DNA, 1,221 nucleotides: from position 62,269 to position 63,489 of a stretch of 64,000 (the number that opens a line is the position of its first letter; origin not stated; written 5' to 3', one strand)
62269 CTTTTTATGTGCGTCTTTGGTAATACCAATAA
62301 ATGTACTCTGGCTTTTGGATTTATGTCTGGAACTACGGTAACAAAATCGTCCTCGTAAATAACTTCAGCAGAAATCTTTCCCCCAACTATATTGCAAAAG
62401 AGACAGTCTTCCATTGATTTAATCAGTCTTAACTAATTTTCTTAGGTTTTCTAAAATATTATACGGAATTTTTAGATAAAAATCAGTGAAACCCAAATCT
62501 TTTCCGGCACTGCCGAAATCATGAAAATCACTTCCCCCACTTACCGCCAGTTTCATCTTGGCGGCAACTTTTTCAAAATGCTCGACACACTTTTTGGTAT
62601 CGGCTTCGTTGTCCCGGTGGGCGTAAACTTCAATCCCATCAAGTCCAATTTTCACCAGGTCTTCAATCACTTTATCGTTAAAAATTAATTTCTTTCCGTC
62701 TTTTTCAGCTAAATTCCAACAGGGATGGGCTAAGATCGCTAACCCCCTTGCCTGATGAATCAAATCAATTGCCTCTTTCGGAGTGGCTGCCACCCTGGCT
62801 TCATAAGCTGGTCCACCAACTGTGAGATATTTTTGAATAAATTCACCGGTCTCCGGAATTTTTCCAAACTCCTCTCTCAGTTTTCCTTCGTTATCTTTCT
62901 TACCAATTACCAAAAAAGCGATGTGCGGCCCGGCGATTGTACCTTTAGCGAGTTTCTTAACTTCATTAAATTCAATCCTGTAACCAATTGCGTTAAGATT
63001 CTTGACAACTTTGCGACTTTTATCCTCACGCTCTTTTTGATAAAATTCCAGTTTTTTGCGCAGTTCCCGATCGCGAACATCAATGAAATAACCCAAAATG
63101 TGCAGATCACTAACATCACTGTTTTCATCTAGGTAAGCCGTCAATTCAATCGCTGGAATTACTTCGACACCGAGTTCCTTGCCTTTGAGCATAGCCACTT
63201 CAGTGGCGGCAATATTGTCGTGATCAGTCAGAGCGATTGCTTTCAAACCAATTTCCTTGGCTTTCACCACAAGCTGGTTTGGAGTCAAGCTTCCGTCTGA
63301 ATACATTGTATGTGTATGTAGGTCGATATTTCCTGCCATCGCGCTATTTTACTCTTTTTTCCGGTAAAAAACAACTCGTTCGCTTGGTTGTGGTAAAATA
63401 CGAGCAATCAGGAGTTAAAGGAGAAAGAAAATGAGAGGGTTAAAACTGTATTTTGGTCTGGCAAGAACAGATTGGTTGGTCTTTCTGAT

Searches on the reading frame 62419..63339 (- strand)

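Call 80: search_protein_families(library=pfam, max_evalue=0.00001, proteins=[window:62419-63339:-])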
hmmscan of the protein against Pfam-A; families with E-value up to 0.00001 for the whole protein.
window:62419-63339:- (306 aa): 1 family
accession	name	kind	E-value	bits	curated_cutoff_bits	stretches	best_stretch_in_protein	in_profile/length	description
PF02811.25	PHP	-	6.7e-13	49.7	26.4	1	6-98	1-71/164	PHP domain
